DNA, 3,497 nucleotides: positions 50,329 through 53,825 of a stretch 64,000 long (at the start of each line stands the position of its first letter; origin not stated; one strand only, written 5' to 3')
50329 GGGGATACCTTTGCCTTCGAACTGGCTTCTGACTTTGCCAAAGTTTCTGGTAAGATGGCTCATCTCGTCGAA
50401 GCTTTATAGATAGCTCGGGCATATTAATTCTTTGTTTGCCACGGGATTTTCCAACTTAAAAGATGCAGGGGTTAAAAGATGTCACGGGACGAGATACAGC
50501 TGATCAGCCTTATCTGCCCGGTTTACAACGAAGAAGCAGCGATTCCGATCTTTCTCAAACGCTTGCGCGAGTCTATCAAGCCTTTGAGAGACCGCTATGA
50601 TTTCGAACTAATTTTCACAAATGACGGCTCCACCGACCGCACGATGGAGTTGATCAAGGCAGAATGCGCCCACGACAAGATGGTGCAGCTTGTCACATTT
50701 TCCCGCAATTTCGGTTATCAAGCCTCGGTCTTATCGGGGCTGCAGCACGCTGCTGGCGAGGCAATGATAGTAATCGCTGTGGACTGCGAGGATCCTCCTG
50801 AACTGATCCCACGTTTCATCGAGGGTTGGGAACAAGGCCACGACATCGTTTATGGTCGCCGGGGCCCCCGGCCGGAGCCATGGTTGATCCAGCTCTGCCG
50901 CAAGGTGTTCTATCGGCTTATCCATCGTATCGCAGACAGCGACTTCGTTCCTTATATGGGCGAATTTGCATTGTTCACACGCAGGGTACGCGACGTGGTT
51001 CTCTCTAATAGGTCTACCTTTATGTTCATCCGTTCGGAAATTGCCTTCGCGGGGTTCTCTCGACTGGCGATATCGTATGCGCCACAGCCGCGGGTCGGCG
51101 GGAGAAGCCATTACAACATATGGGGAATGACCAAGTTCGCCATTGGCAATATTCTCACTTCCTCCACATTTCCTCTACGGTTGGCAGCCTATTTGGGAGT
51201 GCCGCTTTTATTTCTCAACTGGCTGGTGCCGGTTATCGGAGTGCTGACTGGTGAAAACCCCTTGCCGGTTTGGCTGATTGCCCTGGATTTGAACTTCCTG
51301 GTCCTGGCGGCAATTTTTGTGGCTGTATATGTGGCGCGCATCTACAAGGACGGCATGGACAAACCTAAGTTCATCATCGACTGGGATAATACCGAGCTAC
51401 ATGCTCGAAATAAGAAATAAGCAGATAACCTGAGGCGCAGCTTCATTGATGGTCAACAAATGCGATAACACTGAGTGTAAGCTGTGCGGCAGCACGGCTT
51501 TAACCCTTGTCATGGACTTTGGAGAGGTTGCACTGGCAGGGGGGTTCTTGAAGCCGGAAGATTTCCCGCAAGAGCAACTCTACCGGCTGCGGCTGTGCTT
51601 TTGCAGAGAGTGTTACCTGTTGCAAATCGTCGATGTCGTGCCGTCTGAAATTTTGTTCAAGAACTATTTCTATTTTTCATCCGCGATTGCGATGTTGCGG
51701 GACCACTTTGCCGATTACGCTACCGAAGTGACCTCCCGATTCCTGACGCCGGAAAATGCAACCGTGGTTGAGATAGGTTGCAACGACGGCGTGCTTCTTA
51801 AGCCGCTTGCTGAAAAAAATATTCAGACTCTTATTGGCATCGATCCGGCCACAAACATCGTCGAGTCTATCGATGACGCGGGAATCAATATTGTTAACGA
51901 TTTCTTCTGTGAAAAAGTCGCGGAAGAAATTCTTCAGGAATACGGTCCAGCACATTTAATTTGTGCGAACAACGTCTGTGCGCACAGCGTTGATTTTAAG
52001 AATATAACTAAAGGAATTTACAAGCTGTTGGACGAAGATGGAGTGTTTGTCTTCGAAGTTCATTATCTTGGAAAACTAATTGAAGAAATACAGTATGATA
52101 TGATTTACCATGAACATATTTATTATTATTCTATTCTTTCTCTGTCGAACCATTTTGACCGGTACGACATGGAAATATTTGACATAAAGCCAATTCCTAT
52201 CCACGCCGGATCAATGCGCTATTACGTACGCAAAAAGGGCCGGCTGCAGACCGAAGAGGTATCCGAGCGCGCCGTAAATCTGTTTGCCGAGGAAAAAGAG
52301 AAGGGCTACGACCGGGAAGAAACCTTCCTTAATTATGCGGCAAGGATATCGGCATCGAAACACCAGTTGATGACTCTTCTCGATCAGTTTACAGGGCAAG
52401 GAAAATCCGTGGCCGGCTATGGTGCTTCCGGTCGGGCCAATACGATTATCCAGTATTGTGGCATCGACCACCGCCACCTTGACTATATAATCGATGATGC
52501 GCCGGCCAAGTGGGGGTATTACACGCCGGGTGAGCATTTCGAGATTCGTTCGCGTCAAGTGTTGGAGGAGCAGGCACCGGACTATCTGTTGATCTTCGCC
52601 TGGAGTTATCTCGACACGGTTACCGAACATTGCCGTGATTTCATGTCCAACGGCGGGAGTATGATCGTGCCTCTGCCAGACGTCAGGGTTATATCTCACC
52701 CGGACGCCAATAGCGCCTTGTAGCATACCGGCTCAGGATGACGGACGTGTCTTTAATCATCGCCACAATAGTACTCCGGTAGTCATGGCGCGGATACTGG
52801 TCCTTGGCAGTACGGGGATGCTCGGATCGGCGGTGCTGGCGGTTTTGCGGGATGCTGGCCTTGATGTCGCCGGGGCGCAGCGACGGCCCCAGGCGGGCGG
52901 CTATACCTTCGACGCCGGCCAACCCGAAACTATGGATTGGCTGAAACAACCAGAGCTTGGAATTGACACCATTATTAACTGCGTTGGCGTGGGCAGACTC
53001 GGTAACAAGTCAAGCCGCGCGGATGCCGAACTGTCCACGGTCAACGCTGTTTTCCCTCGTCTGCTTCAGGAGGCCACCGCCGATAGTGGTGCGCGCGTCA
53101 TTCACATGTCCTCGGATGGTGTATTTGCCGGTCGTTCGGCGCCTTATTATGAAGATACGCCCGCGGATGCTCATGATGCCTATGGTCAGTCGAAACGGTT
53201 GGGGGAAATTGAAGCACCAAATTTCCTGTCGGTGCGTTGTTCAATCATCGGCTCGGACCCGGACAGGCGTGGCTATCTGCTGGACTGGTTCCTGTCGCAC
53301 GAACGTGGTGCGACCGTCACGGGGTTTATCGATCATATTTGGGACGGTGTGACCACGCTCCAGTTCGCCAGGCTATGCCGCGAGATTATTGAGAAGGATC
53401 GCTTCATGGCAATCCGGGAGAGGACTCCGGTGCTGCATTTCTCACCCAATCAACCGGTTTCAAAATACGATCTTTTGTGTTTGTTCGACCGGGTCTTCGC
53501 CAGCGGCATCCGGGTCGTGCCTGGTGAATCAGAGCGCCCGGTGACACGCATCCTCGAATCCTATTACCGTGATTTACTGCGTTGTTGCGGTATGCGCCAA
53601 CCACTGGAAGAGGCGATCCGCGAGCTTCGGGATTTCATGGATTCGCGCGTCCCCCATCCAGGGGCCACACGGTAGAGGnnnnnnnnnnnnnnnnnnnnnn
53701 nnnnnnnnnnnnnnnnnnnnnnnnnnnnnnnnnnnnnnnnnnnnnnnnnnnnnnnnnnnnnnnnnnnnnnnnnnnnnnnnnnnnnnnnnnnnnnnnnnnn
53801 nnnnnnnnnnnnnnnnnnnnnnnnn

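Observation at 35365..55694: Arn-like (aminoarabinose-type) lipid-linked amino-sugar transfer module embedded in the island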

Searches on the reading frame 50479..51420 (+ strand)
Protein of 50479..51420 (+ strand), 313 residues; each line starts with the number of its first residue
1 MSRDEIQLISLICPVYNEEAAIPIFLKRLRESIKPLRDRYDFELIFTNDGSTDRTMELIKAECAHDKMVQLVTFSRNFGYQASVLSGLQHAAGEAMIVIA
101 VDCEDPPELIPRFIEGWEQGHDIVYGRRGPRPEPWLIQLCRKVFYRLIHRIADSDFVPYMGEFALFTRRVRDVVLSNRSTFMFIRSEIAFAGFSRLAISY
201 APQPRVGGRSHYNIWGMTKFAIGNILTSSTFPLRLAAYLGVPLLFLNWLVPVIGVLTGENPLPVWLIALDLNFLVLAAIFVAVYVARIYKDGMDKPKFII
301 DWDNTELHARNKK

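Call 4: search_protein_families(library=pfam, proteins=[window:50479-51420:+], max_evalue=0.01)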
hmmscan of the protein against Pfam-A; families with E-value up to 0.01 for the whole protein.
window:50479-51420:+ (313 aa): 3 families
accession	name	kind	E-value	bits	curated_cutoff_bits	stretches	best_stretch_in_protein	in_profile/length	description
PF00535.33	Glycos_transf_2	-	4.1e-25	89.1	23.3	1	10-134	1-122/168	Glycosyl transferase family 2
PF10111.15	Glyco_tranf_2_2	-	6.7e-06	26.2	27.3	1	11-103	2-92/276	Glycosyltransferase like family 2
PF12804.13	NTP_transf_3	-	0.00011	22.9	27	1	62-146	54-140/160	MobA-like NTP transferase domain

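Call 9: search_protein_families(library=ncbifam, proteins=[window:50479-51420:+], max_evalue=0.01)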
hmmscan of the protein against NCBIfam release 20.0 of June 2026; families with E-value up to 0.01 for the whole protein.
window:50479-51420:+ (313 aa): 13 families
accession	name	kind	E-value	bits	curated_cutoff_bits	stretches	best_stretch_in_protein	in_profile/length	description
NF047588.1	GlcsyltransPgfSStrep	equivalog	4.2e-46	157.6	500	1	9-250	3-243/308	glycosyltransferase PgfS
NF007986.1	PRK10714.1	equivalog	6.3e-32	110.8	529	1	4-300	3-308/316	undecaprenyl-phosphate 4-deoxy-4-formamido-L-arabinose transferase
TIGR03937.1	PgaC_IcaA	equivalog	2.2e-10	40.1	422.3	1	3-102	41-135/407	poly-beta-1,6-N-acetyl-D-glucosamine synthase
NF007482.0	PRK10073.1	equivalog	7.7e-09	35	423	1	5-114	4-107/334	glycosyltransferase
NF041875.1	EPS_EpsD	equivalog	4.6e-08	32.8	370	1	9-132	1-120/325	exopolysaccharide biosynthesis glycosyltransferase EpsD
TIGR04283.1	glyco_like_mftF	equivalog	5.1e-08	32.8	182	1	9-110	1-90/221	TIGR04283 family arsenosugar biosynthesis glycosyltransferase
NF047683.1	TeichurnBiosyTuaG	equivalog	9e-07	28.8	400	1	7-102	6-96/252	teichuronic acid biosynthesis protein TuaG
NF041391.1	DPhHxTase_Halo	equivalog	5.9e-06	25.4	375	1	15-128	3-104/213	dolichyl-phosphate hexose transferase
NF053739.1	GlytfEpsEBac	equivalog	0.00062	18.8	450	1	10-96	4-86/265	glycosyltransferase EpsE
NF050050.1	ProtGlycPglI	equivalog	0.001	18.5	500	1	9-124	4-115/306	GalNAc(5)-diNAcBac-PP-undecaprenol beta-1,3-glucosyltransferase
TIGR04242.1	nodulat_NodC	equivalog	0.0011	18.1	550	1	7-103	48-142/395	chitooligosaccharide synthase NodC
TIGR03111.1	glyc2_xrt_Gpos1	hypoth_equivalog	0.0017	17.2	363.95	1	7-163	49-199/439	TIGR03111 family XrtG-associated glycosyltransferase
NF041394.1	GtaseAglG_Halo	equivalog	0.0065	15.8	440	1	40-124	30-114/304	glucosyl-dolichyl phosphate glucuronosyltransferase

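Call 21: search_solved_structures(query=window:50479-51420:+, max_evalue=0.001, show_alignments=2)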
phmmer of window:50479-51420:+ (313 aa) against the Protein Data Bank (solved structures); distinct sequences matched with E-value up to 0.001: 11.
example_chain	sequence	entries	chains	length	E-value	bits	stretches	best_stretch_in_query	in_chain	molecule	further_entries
5ekp_C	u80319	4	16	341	8.9e-46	159.5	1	9-300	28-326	Uncharacterized glycosyltransferase sll0501 | Glycosyltransferase sll0501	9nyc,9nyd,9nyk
9nye_A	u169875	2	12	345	9.3e-46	159.5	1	9-300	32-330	Glycosyltransferase sll0501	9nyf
5eke_A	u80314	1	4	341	1.1e-44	155.9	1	9-300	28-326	Uncharacterized glycosyltransferase sll0501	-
9hwj_A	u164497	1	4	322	7.4e-30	107.2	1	6-300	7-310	Undecaprenyl-phosphate 4-deoxy-4-formamido-L-arabinose transferase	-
9bhc_C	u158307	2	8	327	6.9e-27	97.5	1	6-300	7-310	Undecaprenyl-phosphate 4-deoxy-4-formamido-L-arabinose transferase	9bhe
8vxh_A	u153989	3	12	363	1e-26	96.9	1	6-300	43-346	Undecaprenyl-phosphate 4-deoxy-4-formamido-L-arabinose transferase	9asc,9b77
5mlz_A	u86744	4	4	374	7.2e-14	54.7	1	8-137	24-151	Dolichol monophosphate mannose synthase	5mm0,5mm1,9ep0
5hea_A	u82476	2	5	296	8.9e-07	31.4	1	4-105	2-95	Putative glycosyltransferase (GalT1)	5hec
2z87_A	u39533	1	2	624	2.3e-05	26.8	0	8-108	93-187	Chondroitin synthase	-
2z86_A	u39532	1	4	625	2.3e-05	26.8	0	8-108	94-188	Chondroitin synthase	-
6p61_A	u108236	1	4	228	0.00016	24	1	8-105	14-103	Glycosyltransferase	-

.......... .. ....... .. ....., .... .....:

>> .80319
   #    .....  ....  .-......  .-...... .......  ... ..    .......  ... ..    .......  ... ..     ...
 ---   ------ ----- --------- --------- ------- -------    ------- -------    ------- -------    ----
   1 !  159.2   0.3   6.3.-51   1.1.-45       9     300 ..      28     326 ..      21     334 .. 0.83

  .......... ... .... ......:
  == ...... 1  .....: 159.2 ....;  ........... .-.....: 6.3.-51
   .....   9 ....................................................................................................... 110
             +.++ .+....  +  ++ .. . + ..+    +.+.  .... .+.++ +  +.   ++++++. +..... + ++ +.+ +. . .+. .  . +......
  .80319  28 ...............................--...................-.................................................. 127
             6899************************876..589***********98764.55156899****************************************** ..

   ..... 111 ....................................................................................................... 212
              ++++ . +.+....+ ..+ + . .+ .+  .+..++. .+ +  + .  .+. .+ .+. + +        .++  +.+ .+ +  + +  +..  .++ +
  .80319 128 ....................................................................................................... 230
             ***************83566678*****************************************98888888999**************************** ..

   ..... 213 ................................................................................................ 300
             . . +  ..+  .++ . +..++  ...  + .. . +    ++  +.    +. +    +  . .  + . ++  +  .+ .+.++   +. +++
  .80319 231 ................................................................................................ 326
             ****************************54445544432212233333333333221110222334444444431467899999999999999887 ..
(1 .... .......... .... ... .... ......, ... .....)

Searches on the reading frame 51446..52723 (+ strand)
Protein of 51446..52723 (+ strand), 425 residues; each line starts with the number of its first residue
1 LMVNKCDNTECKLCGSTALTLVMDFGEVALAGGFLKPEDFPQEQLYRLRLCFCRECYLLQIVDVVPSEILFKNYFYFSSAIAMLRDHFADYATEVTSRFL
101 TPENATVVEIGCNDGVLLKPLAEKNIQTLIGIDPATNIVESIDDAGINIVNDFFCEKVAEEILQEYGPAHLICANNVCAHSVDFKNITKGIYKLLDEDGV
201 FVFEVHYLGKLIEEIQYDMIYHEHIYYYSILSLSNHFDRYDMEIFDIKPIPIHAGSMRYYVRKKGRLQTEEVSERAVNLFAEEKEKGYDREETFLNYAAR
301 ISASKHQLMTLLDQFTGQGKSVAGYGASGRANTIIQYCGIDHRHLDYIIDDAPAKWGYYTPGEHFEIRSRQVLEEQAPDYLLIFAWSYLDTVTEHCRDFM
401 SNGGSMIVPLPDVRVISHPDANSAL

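Call 4: search_protein_families(library=pfam, proteins=[window:51446-52723:+], max_evalue=0.01)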
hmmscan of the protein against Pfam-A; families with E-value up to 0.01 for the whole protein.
window:51446-52723:+ (425 aa): 7 families
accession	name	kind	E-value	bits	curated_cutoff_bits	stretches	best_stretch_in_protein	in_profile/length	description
PF08484.17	Methyltransf_14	-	3.1e-45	154.3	23.5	1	251-411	1-160/160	C-methyltransferase C-terminal domain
PF13489.12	Methyltransf_23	-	1.3e-18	67.7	27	1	91-243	8-160/164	Methyltransferase domain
PF08421.16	Methyltransf_13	-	7.5e-17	61.7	31.3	1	11-71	1-62/62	Putative zinc binding domain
PF08242.18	Methyltransf_12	-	1.7e-07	32.3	30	1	108-201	1-98/98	Methyltransferase domain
PF13847.12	Methyltransf_31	-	3.3e-06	27.3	27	1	104-220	4-127/145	Methyltransferase domain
PF13649.12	Methyltransf_25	-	0.00012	23.1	27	1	107-199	1-97/97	Methyltransferase domain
PF08241.18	Methyltransf_11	-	0.00034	21.6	21.2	1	108-203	1-95/95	Methyltransferase domain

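Call 93: search_protein_families(library=ncbifam, proteins=[window:51446-52723:+], max_evalue=0.001)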
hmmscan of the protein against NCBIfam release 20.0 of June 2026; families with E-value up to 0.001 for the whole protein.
window:51446-52723:+ (425 aa): 2 families
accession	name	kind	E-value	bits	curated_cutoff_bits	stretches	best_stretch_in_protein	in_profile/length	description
TIGR01983.1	UbiG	equivalog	1.1e-05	24.8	102.95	1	102-203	48-151/228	bifunctional 2-polyprenyl-6-hydroxyphenol methylase/3-demethylubiquinol 3-O-methyltransferase UbiG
TIGR02072.1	BioC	equivalog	9.8e-05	22.3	184.95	1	101-247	32-176/244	malonyl-ACP O-methyltransferase BioC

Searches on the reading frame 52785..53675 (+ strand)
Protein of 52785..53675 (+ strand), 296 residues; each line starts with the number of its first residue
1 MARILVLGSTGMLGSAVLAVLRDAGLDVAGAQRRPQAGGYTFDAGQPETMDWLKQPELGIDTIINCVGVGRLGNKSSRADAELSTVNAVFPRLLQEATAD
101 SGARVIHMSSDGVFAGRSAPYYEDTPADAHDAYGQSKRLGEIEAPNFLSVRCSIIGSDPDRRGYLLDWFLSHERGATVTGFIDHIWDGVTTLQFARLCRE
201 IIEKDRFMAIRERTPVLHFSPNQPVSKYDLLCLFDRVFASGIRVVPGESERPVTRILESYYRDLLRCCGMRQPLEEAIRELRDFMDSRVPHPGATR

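Call 4: search_protein_families(library=pfam, proteins=[window:52785-53675:+], max_evalue=0.01)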
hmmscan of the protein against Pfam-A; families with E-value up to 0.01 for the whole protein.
window:52785-53675:+ (296 aa): 3 families
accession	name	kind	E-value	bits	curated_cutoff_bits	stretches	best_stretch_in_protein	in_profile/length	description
PF04321.23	RmlD_sub_bind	-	9.9e-18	64.6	27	1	3-235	2-229/287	RmlD substrate binding domain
PF01370.27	Epimerase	-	4.2e-15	56.3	20.9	1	4-142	1-151/240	NAD dependent epimerase/dehydratase family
PF16363.11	GDP_Man_Dehyd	-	0.0011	18.9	27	0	93-141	109-161/332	GDP-mannose 4,6 dehydratase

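Call 9: search_protein_families(library=ncbifam, proteins=[window:52785-53675:+], max_evalue=0.01)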
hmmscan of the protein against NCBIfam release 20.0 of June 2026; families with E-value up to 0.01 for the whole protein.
window:52785-53675:+ (296 aa): 6 families
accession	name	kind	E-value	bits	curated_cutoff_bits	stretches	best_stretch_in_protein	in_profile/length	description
TIGR01214.1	rmlD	equivalog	7.7e-16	58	224.05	1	3-229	1-217/285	dTDP-4-dehydrorhamnose reductase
NF007440.0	PRK09987.1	equivalog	7e-05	22.3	308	1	4-142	3-137/299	dTDP-4-dehydrorhamnose reductase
TIGR01777.1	yfcH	hypoth_equivalog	0.003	17.2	207.35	1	4-70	1-68/292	TIGR01777 family oxidoreductase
NF005754.0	PRK07578.1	equivalog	0.0034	17.3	167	0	3-73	2-69/200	short chain dehydrogenase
TIGR03466.1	HpnA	hypoth_equivalog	0.0036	16.2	367.65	1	4-138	3-146/327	hopanoid-associated sugar epimerase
TIGR01179.1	galE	equivalog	0.0049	15.7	262.3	0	93-141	104-153/332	UDP-glucose 4-epimerase GalE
